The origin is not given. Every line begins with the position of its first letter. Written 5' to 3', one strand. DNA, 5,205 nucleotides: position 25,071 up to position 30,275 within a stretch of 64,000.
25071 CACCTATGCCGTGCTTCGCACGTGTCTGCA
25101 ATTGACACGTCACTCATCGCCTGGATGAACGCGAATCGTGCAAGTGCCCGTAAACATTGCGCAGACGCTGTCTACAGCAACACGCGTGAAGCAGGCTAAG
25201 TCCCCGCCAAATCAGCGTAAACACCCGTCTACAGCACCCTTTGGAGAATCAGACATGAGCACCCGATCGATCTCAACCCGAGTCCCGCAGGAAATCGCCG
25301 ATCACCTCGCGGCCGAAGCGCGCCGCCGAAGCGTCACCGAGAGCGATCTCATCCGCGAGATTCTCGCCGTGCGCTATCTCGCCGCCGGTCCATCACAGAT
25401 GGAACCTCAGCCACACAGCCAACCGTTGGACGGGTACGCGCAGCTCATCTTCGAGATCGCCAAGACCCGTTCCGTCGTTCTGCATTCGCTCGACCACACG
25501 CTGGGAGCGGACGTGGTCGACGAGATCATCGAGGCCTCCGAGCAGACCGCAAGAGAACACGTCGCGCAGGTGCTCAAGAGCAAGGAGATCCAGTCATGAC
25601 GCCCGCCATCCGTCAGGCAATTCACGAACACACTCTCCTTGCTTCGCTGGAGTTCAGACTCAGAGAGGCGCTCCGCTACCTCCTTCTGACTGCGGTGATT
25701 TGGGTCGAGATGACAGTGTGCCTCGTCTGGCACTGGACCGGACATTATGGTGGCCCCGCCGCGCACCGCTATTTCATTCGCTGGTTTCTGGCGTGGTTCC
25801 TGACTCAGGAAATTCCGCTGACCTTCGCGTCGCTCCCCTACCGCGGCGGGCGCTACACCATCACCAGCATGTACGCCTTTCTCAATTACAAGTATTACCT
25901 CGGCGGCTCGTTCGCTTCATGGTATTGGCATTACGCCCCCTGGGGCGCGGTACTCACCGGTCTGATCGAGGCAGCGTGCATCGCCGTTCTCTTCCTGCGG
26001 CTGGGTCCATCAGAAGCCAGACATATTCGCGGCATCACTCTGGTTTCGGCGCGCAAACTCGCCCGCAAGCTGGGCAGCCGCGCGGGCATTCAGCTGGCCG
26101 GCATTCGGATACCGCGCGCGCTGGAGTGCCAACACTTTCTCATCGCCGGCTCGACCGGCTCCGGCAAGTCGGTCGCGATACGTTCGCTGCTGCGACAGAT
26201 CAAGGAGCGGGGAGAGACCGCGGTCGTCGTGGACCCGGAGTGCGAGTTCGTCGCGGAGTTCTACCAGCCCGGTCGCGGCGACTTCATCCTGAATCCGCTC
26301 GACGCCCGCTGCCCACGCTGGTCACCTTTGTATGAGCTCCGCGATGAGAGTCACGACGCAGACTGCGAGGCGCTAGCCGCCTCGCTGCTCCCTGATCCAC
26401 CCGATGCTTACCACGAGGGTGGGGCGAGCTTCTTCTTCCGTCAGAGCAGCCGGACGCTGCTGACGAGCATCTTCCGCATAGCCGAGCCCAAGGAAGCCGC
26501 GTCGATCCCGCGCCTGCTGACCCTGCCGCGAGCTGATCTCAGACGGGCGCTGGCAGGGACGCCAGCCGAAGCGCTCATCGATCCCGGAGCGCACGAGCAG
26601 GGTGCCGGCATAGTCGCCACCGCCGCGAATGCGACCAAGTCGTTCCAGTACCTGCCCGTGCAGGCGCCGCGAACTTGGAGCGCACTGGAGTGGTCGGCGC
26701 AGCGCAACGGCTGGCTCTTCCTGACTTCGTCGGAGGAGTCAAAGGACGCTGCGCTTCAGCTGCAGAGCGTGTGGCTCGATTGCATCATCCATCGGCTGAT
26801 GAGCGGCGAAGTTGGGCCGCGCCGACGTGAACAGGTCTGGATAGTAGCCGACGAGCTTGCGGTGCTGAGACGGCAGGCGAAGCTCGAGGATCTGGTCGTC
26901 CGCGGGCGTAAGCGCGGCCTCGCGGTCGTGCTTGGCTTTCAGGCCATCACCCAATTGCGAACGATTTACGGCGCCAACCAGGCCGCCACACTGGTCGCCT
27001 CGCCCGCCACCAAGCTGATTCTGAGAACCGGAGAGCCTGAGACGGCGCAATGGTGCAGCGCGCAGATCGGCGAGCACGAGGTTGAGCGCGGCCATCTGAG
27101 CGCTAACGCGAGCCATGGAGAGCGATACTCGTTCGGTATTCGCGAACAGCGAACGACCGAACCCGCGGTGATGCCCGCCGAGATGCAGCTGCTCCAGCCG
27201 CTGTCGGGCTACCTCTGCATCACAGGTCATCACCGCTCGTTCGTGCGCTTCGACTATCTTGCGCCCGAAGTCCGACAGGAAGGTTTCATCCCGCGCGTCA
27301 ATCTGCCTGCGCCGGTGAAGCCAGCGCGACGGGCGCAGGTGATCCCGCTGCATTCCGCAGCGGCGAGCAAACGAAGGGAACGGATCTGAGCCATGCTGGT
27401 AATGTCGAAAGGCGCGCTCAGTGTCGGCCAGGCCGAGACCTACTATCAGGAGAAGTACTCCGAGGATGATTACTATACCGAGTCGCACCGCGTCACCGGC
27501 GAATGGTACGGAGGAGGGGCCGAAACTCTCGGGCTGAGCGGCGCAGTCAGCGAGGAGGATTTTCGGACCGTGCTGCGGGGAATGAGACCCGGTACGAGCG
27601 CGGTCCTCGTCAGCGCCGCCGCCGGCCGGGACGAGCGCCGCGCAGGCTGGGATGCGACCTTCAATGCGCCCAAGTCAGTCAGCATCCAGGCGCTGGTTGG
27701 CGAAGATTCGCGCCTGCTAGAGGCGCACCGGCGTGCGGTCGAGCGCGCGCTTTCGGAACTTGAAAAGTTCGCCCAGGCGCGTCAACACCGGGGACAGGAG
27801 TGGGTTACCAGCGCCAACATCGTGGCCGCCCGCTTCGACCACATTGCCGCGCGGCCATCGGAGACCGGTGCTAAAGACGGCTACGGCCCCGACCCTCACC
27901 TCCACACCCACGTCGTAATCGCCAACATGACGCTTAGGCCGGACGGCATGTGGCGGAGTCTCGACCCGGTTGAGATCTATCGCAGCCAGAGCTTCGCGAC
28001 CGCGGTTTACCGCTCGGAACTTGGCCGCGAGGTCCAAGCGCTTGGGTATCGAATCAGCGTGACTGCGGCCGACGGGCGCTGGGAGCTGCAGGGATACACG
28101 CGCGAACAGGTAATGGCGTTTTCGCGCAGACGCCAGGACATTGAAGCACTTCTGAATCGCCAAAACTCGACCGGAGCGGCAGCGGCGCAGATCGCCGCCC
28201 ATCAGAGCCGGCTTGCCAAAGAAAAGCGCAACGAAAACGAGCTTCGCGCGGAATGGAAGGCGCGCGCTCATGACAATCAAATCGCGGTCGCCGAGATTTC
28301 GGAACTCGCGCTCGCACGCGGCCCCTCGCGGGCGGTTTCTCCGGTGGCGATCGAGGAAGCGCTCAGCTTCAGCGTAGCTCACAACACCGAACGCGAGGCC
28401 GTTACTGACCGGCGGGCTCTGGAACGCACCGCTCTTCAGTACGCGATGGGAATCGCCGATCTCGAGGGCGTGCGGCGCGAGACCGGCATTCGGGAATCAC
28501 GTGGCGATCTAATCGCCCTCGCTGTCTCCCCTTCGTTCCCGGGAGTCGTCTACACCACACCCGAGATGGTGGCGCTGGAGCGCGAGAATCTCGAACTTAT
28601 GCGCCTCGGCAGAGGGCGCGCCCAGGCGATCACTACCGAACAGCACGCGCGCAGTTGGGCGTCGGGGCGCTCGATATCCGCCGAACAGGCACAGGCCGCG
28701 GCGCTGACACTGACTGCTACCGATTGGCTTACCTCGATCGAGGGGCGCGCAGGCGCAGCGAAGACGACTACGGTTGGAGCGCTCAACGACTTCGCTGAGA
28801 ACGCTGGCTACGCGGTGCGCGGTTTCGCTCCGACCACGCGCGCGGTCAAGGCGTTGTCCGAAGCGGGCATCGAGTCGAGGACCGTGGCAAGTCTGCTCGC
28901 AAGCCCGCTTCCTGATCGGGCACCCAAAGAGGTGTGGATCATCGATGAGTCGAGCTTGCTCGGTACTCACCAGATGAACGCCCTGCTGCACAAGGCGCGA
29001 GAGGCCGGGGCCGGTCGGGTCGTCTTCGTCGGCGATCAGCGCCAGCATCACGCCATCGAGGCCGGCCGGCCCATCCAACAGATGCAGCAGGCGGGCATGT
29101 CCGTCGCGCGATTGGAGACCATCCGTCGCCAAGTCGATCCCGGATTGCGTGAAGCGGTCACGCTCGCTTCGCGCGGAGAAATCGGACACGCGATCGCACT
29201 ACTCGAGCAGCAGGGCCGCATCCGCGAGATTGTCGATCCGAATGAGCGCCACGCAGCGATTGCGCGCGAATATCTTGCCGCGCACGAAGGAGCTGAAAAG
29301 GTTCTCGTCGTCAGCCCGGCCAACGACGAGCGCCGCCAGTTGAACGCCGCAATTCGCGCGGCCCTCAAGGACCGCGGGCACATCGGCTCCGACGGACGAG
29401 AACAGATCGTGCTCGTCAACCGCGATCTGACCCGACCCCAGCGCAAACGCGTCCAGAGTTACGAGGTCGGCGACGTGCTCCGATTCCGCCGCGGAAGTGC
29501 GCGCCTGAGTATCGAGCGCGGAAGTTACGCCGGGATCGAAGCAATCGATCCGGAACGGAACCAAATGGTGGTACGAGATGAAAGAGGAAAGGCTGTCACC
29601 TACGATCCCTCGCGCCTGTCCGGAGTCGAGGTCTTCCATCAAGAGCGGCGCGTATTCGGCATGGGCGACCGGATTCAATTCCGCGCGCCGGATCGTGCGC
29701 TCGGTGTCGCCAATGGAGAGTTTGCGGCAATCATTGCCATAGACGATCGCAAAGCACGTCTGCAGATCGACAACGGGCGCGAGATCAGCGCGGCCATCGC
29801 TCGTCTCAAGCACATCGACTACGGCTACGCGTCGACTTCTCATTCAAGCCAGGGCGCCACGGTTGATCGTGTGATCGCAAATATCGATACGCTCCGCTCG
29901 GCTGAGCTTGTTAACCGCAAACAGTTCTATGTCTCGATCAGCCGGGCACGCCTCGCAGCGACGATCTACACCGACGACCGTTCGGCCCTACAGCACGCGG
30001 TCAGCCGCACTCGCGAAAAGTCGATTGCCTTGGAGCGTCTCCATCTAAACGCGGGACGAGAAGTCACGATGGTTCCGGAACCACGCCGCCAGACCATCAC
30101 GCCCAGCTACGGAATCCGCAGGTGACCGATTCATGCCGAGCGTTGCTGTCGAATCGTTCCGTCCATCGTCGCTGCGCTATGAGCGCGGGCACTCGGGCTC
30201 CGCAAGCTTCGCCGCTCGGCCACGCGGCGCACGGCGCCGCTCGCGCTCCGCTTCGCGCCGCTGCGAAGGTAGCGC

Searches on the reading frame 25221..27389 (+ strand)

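Call 8: search_protein_families(library=pfam, proteins=[window:25221-27389:+], max_evalue=0.001)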
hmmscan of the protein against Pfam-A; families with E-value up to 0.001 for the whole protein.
window:25221-27389:+ (722 aa): 7 families
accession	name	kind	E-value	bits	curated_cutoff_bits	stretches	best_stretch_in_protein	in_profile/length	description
PF10412.15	TrwB_AAD_bind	-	3.9e-88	296.4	20.5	1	290-668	2-376/387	Type IV secretion-system coupling protein DNA-binding domain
PF12696.13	TraG-D_C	-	5.4e-19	68.8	22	1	539-656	2-122/126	TraM recognition site of TraD and TraG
PF02534.20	T4SS-DNA_transf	-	8.7e-12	45.1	20.1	1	532-658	298-423/468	Type IV secretory system Conjugative DNA transfer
PF01935.23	DUF87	-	4.6e-08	33.9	23.2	1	304-348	24-69/220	Helicase HerA, central domain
PF01580.24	FtsK_SpoIIIE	-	0.0002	21.3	24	1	304-324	40-60/221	FtsK/SpoIIIE family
PF13191.12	AAA_16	-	0.00032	21.7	32.6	0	302-342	23-61/167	AAA ATPase domain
PF12846.13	AAA_10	-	0.00035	20.2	27.5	1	304-345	22-62/362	AAA-like domain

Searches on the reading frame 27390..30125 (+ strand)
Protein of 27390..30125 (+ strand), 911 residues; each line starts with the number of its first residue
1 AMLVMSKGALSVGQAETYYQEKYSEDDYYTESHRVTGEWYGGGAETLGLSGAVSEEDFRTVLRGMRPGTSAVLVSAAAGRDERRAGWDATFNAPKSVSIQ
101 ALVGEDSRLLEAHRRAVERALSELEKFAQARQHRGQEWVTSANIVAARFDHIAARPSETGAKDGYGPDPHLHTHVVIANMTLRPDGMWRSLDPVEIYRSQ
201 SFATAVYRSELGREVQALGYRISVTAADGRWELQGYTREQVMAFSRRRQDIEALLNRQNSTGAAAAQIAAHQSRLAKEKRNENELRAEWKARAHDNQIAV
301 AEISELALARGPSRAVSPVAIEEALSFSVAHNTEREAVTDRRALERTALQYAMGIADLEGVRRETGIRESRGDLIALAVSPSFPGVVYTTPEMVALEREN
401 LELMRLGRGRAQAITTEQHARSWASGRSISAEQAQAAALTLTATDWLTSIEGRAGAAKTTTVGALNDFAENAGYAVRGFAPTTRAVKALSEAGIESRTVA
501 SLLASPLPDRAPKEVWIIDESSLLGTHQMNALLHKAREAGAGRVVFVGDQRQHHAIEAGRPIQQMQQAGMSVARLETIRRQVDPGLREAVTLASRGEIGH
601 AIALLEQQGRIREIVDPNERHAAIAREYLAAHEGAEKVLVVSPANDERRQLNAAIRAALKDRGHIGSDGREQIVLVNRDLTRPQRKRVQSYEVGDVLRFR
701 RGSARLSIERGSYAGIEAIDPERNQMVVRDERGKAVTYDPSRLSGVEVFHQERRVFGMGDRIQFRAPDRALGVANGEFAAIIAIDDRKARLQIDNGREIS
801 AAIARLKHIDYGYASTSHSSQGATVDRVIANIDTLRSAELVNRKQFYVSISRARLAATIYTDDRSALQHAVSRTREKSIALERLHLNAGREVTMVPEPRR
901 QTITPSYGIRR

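Call 8: search_protein_families(library=pfam, proteins=[window:27390-30125:+], max_evalue=0.001)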
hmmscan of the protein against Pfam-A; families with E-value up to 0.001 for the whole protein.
window:27390-30125:+ (911 aa): 6 families
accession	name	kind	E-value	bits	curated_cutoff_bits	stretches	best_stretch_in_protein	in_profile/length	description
PF08751.17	TrwC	-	2.3e-82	277.2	25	1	13-294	2-284/286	TrwC relaxase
PF13604.12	AAA_30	-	1.3e-49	169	27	1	429-614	2-189/191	AAA domain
PF22232.2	TraI_hel_assoc_N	-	4.2e-13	50.2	27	1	452-544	1-96/99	TraI helicase-associated ssDNA bd, N-terminal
PF13245.12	AAA_19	-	2.5e-09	37.8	25.1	1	435-553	1-129/134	AAA domain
PF01443.25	Viral_helicase1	-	5.6e-08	33.3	21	0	796-861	176-228/228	Viral superfamily 1 RNA helicase core domain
PF13538.12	UvrD_C_2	-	1.9e-06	28.1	27.4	1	811-858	1-50/52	UvrD-like helicase C-terminal domain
